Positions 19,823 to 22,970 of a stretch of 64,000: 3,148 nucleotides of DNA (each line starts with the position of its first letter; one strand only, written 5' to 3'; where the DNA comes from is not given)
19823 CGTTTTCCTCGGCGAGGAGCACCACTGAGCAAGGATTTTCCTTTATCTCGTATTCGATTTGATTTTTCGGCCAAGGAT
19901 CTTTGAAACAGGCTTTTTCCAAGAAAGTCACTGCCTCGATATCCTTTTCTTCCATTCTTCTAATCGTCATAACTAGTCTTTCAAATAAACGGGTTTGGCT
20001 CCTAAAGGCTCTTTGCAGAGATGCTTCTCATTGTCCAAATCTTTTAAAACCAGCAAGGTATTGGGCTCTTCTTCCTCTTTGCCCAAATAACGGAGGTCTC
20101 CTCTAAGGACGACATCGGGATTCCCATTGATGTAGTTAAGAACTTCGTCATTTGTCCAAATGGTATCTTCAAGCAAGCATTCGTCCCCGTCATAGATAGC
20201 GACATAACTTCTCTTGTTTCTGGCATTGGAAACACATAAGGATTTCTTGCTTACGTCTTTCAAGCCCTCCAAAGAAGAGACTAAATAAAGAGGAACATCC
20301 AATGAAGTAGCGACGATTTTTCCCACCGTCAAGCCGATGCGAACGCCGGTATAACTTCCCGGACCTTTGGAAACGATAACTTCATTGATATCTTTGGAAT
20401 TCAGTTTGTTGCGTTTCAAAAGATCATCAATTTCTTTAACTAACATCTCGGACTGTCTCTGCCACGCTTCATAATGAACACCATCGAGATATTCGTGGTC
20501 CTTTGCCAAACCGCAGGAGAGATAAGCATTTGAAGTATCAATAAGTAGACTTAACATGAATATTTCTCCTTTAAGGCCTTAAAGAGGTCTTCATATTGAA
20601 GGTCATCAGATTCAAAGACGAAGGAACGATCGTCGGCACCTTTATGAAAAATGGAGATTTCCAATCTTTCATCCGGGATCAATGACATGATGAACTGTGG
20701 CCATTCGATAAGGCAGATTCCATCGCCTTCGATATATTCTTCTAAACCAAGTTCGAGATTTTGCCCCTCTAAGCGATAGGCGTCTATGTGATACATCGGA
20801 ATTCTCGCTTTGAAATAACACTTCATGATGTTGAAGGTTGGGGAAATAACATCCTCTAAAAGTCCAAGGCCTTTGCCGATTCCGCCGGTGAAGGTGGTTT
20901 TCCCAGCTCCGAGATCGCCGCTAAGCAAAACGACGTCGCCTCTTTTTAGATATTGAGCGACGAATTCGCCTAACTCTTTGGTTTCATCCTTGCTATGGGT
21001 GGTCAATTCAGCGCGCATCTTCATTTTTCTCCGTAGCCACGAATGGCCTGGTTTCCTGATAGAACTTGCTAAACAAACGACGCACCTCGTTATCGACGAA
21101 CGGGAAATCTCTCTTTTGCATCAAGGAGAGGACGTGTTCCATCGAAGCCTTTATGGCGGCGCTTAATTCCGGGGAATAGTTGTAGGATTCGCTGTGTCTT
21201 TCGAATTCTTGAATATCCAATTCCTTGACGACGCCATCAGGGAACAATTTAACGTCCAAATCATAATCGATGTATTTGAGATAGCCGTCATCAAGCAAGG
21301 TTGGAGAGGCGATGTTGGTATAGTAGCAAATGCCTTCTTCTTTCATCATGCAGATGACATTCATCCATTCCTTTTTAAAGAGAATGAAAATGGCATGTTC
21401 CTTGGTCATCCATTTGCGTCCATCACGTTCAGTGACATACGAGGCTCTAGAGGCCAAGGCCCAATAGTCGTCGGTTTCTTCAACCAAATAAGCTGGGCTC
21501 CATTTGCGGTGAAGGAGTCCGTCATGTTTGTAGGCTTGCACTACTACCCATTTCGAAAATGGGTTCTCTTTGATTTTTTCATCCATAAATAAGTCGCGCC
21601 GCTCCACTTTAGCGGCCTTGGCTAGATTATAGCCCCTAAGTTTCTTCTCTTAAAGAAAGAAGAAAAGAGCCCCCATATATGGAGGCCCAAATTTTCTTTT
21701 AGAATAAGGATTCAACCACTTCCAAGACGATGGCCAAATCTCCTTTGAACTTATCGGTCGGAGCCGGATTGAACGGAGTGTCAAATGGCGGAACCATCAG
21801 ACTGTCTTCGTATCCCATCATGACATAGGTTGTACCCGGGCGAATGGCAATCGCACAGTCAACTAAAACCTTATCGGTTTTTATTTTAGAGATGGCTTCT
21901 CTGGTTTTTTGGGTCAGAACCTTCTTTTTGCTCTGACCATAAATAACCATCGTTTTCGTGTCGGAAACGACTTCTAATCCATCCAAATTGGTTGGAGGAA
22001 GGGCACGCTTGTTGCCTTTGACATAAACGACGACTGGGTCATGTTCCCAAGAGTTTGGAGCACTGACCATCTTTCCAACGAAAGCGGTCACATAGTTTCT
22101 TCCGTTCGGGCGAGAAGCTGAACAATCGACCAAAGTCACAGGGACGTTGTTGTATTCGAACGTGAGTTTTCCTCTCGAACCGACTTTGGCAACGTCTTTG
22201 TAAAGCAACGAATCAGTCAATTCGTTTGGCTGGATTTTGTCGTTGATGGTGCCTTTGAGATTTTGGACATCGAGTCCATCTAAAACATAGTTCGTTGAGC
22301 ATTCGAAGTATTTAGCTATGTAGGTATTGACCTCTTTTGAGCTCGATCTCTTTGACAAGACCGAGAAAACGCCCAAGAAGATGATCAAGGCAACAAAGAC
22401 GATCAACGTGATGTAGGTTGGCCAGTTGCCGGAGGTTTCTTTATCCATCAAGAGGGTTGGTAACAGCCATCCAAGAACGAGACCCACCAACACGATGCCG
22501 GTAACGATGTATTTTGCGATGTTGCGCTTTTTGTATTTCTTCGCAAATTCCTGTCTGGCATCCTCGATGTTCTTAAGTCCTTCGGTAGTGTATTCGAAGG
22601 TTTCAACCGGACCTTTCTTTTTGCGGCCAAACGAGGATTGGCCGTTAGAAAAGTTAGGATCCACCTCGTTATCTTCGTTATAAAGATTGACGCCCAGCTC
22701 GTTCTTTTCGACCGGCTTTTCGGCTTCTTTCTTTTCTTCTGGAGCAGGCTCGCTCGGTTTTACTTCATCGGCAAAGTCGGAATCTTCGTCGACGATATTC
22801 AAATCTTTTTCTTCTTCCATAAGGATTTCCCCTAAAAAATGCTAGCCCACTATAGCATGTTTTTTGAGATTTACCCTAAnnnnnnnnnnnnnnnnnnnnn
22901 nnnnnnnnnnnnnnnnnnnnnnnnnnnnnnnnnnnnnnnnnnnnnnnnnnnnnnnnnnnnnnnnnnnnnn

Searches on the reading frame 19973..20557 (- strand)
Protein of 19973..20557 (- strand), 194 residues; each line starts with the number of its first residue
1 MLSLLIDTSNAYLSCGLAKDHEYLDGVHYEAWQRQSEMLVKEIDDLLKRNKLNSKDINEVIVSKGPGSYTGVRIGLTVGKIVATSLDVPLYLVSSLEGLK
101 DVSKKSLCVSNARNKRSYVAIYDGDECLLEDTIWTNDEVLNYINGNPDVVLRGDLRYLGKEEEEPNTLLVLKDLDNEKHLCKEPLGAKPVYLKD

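Call 66: search_protein_families(library=pfam, proteins=[window:19973-20557:-], max_evalue=0.01)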
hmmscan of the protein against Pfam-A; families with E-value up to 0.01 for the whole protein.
window:19973-20557:- (194 aa): 1 family
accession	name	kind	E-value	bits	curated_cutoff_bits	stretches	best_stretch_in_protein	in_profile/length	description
PF00814.31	TsaD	-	7.5e-17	62.3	24.8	1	26-120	19-121/264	tRNA N6-adenosine threonylcarbamoyltransferase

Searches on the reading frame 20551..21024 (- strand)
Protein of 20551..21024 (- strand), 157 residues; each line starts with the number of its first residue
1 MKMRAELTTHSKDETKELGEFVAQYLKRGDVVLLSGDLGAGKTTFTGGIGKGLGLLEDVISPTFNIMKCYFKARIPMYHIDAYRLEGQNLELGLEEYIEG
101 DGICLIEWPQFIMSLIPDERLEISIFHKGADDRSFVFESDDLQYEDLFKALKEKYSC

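Call 66: search_protein_families(library=pfam, proteins=[window:20551-21024:-], max_evalue=0.01)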
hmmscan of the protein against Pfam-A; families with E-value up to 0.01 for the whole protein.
window:20551-21024:- (157 aa): 1 family
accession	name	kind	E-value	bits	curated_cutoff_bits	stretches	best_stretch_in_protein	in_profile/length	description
PF02367.23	TsaE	-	4.3e-37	127.3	26.6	1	10-133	2-126/128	Threonylcarbamoyl adenosine biosynthesis protein TsaE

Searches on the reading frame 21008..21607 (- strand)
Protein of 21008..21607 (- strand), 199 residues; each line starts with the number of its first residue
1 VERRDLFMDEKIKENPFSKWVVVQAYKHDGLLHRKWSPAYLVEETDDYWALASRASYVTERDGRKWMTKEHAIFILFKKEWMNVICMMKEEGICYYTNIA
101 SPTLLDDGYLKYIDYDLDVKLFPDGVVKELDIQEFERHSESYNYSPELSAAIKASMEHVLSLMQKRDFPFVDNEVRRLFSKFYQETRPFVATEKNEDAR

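Call 14: search_protein_families(library=ncbifam, proteins=[window:21008-21607:-], max_evalue=0.001)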
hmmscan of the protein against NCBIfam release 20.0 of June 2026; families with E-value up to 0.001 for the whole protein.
window:21008-21607:- (199 aa): 2 families
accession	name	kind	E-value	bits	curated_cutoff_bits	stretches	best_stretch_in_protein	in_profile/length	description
NF010183.0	PRK13662.1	equivalog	3.8e-51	173.4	213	1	19-184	8-173/177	hypothetical protein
NF049996.1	NtdP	equivalog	5e-47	160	280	1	20-181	6-167/168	nucleoside tri-diphosphate phosphatase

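Call 66: search_protein_families(library=pfam, proteins=[window:21008-21607:-], max_evalue=0.01)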
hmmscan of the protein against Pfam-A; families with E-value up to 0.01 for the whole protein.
window:21008-21607:- (199 aa): 1 family
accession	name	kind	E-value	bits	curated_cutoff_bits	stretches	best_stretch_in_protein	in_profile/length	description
PF04167.18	DUF402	-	9.7e-16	58.1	23.9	1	71-135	2-68/68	Protein of unknown function (DUF402)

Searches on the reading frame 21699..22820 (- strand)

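Call 14: search_protein_families(library=ncbifam, proteins=[window:21699-22820:-], max_evalue=0.001)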
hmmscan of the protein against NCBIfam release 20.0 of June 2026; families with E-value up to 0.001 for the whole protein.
window:21699-22820:- (373 aa): 0 families

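Call 66: search_protein_families(library=pfam, proteins=[window:21699-22820:-], max_evalue=0.01)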
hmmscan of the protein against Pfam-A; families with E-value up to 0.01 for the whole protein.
window:21699-22820:- (373 aa): 3 families
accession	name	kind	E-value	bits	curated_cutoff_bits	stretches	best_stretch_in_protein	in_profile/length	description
PF01757.29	Acyl_transf_3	-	0.0037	16.8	31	1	94-171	202-278/326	Acyltransferase domain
PF12420.13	DUF3671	-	0.004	17.1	34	1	4-156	59-210/223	Fam-L, Fam-M like protein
PF20990.2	DUF2207_C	-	0.005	17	33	1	57-158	91-192/247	Predicted membrane protein (DUF2207) C-terminal domain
